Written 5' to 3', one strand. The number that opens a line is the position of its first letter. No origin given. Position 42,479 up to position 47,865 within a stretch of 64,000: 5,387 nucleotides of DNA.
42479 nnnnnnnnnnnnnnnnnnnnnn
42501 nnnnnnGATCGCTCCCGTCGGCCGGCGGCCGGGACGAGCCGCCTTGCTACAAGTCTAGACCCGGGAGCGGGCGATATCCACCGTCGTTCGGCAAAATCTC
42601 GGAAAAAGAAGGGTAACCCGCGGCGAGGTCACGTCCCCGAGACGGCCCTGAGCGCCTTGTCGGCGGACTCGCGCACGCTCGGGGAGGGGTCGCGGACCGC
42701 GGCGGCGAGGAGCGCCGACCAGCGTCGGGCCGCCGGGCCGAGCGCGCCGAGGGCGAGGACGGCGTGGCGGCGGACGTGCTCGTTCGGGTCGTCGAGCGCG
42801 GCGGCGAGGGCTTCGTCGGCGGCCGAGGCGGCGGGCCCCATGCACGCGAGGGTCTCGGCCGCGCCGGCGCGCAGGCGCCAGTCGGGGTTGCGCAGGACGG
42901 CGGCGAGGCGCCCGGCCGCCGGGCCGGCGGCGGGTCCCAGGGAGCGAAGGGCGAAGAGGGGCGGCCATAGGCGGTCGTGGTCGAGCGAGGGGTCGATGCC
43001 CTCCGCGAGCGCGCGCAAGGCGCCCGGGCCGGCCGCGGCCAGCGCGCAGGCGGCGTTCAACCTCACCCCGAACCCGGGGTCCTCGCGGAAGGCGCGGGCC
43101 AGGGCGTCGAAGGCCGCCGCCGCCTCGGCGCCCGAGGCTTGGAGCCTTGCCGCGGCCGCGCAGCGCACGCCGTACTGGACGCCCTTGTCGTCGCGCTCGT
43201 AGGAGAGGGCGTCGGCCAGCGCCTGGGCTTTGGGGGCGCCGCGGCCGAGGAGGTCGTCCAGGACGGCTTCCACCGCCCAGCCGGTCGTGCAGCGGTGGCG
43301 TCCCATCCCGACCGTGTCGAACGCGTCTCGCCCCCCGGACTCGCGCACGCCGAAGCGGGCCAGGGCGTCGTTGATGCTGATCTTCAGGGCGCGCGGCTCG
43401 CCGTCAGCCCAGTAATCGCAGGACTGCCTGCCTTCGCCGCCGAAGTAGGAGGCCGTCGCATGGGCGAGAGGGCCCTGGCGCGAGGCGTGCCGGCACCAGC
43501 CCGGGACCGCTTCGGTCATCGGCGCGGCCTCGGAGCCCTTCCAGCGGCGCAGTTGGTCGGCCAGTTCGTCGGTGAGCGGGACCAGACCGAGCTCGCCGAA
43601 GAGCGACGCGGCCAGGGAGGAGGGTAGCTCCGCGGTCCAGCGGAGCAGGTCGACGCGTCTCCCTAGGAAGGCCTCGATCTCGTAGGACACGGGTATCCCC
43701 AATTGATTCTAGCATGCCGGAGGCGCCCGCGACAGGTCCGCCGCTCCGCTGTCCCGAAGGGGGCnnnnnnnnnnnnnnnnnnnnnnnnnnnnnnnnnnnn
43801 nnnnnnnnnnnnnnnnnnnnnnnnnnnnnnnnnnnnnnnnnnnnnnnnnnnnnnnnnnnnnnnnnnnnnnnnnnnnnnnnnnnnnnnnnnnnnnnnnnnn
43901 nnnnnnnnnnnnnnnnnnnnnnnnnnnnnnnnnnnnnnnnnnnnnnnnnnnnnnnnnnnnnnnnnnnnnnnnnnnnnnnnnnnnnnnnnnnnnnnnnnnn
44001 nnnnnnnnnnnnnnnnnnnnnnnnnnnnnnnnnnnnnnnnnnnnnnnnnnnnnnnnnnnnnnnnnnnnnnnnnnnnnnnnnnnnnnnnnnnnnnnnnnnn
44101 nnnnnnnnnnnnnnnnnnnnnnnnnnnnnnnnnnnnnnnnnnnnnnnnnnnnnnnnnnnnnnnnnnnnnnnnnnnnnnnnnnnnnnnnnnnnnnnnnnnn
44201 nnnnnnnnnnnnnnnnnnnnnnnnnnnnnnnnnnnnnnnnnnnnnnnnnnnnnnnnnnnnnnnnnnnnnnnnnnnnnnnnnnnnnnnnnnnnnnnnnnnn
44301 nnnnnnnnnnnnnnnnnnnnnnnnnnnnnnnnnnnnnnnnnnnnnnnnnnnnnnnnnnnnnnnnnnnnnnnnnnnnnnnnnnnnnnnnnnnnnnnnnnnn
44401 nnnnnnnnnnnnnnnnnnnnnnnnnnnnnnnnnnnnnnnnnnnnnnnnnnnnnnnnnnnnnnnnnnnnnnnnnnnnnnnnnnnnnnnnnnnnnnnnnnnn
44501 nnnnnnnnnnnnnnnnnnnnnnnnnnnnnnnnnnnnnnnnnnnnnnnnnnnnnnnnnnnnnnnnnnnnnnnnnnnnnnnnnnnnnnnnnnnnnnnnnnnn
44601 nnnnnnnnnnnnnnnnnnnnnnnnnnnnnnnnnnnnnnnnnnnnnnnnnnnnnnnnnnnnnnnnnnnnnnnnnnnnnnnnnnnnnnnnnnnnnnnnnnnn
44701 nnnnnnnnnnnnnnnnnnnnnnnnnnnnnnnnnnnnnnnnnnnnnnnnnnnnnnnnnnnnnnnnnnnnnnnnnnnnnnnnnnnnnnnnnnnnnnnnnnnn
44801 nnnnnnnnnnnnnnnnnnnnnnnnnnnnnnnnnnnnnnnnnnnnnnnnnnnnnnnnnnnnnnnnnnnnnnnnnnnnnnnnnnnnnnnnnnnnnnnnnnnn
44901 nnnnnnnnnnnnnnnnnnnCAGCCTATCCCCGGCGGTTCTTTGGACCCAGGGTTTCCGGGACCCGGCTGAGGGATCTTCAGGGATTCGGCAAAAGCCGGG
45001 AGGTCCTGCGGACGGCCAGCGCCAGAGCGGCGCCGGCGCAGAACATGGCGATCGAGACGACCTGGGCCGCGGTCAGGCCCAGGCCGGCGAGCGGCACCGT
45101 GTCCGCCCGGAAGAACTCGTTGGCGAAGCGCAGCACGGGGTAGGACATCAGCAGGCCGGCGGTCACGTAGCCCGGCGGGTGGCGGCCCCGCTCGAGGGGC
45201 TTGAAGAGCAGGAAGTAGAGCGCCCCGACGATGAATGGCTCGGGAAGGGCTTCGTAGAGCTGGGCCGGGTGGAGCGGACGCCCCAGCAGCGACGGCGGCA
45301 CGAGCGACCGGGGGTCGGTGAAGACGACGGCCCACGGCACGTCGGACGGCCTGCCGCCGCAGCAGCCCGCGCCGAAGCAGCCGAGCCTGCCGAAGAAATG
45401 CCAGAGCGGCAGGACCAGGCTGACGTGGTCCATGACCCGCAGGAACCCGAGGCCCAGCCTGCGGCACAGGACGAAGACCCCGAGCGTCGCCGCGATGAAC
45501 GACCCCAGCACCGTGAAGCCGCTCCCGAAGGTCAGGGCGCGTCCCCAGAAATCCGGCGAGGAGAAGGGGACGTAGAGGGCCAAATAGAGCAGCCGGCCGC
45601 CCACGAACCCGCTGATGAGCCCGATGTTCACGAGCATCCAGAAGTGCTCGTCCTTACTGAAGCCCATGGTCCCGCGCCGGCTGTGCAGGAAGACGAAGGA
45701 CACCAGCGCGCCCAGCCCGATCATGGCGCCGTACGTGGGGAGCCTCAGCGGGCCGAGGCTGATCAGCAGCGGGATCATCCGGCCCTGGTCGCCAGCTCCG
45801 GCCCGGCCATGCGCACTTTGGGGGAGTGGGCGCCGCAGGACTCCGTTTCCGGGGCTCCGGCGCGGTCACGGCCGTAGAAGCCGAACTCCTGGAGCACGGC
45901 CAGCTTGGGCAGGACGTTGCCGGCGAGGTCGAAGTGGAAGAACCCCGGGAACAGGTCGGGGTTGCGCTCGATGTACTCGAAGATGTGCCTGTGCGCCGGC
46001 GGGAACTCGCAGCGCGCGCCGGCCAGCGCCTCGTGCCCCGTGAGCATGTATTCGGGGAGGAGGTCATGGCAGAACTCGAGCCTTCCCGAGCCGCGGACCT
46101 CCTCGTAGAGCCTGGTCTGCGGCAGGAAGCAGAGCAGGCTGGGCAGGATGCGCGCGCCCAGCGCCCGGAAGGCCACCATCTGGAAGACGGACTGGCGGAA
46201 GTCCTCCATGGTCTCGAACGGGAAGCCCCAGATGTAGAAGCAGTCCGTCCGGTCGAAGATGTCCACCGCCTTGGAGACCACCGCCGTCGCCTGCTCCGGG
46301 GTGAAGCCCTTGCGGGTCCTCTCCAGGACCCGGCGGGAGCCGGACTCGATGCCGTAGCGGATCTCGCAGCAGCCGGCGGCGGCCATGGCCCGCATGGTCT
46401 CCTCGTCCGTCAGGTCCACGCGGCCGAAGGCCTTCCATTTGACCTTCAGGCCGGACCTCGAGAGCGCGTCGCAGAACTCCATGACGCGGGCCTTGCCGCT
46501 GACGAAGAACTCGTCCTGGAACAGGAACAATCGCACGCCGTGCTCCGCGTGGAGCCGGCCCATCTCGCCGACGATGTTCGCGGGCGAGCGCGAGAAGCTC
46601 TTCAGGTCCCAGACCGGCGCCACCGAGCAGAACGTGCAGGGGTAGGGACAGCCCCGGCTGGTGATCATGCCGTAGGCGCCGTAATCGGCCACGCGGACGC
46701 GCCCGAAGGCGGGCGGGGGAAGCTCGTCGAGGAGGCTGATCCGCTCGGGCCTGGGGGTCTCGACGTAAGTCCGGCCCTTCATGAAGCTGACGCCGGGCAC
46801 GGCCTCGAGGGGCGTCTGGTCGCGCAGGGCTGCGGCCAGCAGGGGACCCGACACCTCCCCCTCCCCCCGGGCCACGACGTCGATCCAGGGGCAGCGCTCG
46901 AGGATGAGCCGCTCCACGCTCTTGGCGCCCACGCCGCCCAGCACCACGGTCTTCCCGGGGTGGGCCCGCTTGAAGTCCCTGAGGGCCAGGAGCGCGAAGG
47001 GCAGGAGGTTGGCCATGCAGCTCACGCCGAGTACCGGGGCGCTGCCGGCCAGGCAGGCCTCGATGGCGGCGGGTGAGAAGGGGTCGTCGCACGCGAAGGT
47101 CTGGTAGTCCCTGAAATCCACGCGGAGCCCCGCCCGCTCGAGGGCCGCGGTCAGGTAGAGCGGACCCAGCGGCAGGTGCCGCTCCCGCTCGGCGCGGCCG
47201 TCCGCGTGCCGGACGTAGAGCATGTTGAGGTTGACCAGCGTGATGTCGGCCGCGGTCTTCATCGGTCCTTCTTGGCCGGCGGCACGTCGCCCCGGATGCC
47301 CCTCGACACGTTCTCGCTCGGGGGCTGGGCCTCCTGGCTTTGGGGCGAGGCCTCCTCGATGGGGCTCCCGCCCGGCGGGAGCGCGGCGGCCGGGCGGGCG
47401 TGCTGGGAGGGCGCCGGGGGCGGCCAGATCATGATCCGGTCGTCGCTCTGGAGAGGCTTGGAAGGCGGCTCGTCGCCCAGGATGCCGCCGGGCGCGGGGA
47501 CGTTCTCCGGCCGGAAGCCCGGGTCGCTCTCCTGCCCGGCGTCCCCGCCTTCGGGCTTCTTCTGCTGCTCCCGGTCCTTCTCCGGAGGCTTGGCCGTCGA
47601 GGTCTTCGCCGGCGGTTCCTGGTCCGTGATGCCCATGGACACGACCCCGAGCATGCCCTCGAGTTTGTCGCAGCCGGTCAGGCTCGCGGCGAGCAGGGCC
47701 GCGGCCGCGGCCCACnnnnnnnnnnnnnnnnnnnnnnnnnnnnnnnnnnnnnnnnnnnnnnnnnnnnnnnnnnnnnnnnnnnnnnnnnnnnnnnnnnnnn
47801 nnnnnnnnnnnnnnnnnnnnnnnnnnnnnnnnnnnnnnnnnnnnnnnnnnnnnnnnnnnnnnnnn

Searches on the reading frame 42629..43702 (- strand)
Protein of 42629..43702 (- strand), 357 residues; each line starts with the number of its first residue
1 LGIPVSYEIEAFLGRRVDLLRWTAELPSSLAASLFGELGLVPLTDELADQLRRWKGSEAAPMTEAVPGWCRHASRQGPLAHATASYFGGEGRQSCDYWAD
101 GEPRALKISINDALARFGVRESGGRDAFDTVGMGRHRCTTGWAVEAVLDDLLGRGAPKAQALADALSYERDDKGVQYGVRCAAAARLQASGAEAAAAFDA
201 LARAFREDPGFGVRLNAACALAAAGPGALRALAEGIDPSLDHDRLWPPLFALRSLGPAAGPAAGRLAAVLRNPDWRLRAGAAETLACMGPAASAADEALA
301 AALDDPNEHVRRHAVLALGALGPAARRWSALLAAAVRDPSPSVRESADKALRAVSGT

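Call 61: search_protein_families(library=pfam, proteins=[window:42629-43702:-], max_evalue=0.001)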
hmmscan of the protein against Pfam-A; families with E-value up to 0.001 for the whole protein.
window:42629-43702:- (357 aa): 2 families
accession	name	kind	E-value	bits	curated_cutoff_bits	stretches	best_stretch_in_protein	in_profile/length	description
PF13646.12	HEAT_2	-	5.2e-12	46.3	27.7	1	266-352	4-88/88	HEAT repeats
PF02985.28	HEAT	-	3.1e-08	33.6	23.5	0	299-323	5-29/31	HEAT repeat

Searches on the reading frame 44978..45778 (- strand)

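Call 59: search_protein_families(library=pfam, proteins=[window:44978-45778:-], max_evalue=0.01)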
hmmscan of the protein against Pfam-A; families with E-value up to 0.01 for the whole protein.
window:44978-45778:- (266 aa): 1 family
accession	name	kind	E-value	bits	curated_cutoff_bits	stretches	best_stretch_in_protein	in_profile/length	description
PF01790.23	LGT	-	1.1e-44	153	24.9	1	3-253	1-238/240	Prolipoprotein diacylglyceryl transferase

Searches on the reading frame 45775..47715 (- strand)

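Call 61: search_protein_families(library=pfam, proteins=[window:45775-47715:-], max_evalue=0.001)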
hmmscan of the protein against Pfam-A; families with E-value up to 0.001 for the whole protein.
window:45775-47715:- (646 aa): 2 families
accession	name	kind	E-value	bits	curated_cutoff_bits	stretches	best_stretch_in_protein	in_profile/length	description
PF04055.27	Radical_SAM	-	3.7e-16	60.2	29.5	1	350-509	1-162/166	Radical SAM superfamily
PF02310.24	B12-binding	-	1.9e-10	41.1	32.1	1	180-288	12-115/121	B12 binding domain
